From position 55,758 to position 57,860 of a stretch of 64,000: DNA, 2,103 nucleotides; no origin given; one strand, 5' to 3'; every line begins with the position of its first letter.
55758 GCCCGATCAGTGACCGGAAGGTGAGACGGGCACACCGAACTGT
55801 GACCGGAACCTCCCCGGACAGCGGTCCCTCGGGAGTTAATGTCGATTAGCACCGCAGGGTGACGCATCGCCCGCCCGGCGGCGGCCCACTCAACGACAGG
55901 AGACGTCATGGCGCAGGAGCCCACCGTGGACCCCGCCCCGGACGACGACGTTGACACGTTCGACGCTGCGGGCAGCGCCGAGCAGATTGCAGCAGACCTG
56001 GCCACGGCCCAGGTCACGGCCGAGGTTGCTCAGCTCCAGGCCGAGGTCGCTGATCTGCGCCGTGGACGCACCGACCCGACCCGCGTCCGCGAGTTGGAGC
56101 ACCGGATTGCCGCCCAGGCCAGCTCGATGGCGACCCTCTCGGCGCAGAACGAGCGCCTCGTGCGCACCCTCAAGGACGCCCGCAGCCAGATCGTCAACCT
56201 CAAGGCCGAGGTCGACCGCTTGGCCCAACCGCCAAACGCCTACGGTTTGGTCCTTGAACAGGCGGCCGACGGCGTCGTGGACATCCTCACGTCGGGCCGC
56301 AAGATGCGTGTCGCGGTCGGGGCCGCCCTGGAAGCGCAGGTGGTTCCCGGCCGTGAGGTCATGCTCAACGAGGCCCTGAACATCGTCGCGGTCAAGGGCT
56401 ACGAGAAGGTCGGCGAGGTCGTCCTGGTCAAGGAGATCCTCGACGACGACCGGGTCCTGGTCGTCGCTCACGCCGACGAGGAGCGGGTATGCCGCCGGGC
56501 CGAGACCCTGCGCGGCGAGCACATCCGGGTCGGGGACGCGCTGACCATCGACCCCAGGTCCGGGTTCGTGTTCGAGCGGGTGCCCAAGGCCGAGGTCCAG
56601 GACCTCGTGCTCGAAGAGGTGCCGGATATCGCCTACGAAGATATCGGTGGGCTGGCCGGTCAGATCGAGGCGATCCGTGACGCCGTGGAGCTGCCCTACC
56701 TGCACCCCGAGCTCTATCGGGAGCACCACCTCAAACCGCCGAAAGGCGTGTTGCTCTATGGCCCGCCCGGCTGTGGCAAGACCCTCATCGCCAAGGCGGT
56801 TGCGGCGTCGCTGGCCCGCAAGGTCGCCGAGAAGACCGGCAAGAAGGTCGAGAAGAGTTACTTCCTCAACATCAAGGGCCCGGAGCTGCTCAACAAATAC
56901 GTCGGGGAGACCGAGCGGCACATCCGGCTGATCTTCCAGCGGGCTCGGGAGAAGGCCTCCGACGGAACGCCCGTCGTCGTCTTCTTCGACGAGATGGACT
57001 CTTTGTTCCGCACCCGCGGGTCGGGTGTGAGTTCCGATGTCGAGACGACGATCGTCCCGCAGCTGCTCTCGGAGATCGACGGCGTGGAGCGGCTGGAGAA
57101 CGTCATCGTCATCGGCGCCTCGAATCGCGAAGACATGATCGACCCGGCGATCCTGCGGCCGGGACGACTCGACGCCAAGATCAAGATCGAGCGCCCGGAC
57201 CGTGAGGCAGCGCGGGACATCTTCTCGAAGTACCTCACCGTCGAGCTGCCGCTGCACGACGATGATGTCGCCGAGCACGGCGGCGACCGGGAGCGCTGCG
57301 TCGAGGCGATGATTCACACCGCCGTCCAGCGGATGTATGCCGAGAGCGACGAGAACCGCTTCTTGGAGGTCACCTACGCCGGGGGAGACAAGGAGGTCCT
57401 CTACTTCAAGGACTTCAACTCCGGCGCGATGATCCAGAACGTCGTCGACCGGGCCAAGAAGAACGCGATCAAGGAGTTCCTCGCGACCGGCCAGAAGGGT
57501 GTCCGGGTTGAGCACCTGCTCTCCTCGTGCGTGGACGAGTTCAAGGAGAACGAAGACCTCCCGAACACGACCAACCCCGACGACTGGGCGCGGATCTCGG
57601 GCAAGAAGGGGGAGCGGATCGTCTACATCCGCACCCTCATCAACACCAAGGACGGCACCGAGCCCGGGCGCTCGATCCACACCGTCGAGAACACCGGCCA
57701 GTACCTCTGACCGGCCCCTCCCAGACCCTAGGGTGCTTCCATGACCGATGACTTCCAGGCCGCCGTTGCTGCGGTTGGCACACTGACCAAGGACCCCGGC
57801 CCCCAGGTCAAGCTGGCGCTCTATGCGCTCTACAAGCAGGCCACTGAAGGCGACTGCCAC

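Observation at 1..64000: Highly iterated non-palindromic octamer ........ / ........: about 100 exact copies in 64 kb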

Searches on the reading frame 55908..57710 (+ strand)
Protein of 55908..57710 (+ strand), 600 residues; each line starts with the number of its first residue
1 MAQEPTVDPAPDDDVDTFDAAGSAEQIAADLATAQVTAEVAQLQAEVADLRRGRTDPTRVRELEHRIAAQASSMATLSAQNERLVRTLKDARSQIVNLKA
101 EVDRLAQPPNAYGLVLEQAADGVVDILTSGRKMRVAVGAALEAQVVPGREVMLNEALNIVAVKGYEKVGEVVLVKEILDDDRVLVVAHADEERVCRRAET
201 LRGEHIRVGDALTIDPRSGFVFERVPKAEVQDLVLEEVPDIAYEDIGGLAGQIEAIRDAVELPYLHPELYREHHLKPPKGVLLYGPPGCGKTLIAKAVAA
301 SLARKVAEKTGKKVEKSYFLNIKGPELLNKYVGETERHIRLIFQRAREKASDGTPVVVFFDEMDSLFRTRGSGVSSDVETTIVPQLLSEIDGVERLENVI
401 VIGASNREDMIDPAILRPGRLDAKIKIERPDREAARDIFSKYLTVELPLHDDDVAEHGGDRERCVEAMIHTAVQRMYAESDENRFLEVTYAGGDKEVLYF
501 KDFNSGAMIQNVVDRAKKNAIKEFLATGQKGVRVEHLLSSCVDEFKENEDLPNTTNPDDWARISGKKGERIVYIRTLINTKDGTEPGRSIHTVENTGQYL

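Call 6: search_protein_families(library=pfam, proteins=[window:55908-57710:+])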
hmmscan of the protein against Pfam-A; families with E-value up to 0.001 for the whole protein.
window:55908-57710:+ (600 aa): 11 families
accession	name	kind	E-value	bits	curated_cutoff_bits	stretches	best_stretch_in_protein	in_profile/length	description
PF00004.35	AAA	-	4.3e-38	131.2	21.2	1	281-428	1-130/131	ATPase family associated with various cellular activities (AAA)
PF16450.11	Prot_ATP_ID_OB_C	-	1.7e-20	73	23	1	171-226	1-56/56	Proteasomal ATPase OB C-terminal domain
PF17758.7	Prot_ATP_ID_OB_N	-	5.7e-16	58.4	23.4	1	112-170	2-62/62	Proteasomal ATPase OB N-terminal domain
PF13191.12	AAA_16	-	3.6e-07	31.3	32.6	1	277-366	23-144/167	AAA ATPase domain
PF00910.28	RNA_helicase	-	8.7e-05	23.4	21.5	1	281-335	1-51/105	RNA helicase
PF14197.11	Cep57_CLD_2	-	0.0001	22.7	27.1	1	58-107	10-59/67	Centrosome localisation domain of PPC89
PF06068.19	TIP49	-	0.00011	22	23.8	1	241-307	18-79/347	TIP49 P-loop domain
PF07728.20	AAA_5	-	0.00014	22.3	22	1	280-313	1-35/139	AAA domain (dynein-related subfamily)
PF05496.18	RuvB_N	-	0.00018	21.7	27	1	279-317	34-72/159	Holliday junction DNA helicase RuvB P-loop domain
PF13401.12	AAA_22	-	0.00069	20.4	27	0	281-375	8-97/130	AAA domain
PF20720.3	nSTAND3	-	0.00075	19.7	27.2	0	275-305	14-44/155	Novel STAND NTPase 3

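Call 8: find_related_loci(query=window:55908-57710:+, collection=genome_contigs, flank=10000)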
Query window:55908-57710:+ (600 aa) in genome_contigs; peptide patterns used: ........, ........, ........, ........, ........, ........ (x = any residue, [..] = any of these).
600 stretches matched a pattern (row limit reached: there are more); 591 encode a relative of the query (tblastn E <= 1e-3); the best 80 are kept; 80 distinct loci.
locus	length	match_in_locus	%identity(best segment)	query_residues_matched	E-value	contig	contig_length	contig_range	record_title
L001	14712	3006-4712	86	34-600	0e+0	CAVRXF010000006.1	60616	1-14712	MAG: uncultured Actinomycetota bacterium isolate MFD02199.bin.2.170 genome assembly, contig: contig_104919, whole genome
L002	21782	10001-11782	79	3-600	0e+0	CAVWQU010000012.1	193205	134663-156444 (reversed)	MAG: uncultured Actinomycetota bacterium isolate MFD09368.bin.3.343 genome assembly, contig: contig_16638, whole genome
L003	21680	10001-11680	82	43-600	0e+0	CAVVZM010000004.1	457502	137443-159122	MAG: uncultured Actinomycetota bacterium isolate MFD04580.bin.2.108 genome assembly, contig: contig_13870, whole genome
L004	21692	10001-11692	79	39-600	0e+0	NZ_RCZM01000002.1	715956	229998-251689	Pedococcus bigeumensis strain S9.3A scaffold2.1, whole genome shotgun sequence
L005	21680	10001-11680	78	43-600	0e+0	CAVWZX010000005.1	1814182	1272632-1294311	MAG: uncultured Actinomycetota bacterium isolate MFD04212.bin.2.225 genome assembly, contig: contig_2793, whole genome s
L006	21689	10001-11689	79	39-600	0e+0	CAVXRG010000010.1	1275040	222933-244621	MAG: uncultured Actinomycetota bacterium isolate MFD01721.bin.1.259 genome assembly, contig: contig_7362, whole genome s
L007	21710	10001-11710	77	39-600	0e+0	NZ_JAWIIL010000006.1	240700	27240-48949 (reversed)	Intrasporangium zincisolvens strain YIM S08009 Scaffold6, whole genome shotgun sequence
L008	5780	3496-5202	75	34-600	0e+0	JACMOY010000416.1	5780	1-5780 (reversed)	MAG: Actinomycetota bacterium isolate LF-bin-291 FL-bin-291-contig-k141_2558254, whole genome shotgun sequence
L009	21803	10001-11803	71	8-600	0e+0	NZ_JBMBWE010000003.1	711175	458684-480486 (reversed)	Knoellia sp. CPCC 206391 Scaffold2_1, whole genome shotgun sequence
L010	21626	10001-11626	77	60-600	0e+0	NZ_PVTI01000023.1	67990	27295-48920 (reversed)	Knoellia remsis strain ATCC BAA-1496 Ga0104721_123, whole genome shotgun sequence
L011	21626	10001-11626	76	60-600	0e+0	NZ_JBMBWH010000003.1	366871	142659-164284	Knoellia sp. CPCC 206435 Scaffold3_1, whole genome shotgun sequence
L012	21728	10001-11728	71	1-600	0e+0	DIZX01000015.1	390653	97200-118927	MAG TPA_asm: Patescibacteria group bacterium UBA6017 UBA6017_contig_72, whole genome shotgun sequence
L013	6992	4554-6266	73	32-600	0e+0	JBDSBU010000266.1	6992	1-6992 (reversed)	MAG: Marmoricola sp. isolate cluster1_bin.140 k127_9764402, whole genome shotgun sequence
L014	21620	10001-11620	77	61-600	0e+0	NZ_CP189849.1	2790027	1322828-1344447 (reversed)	Janibacter sp. G56 chromosome, complete genome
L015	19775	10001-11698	74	38-600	0e+0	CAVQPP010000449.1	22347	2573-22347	MAG: uncultured Actinomycetota bacterium isolate MFD10064.bin.2.62 genome assembly, contig: contig_91945, whole genome s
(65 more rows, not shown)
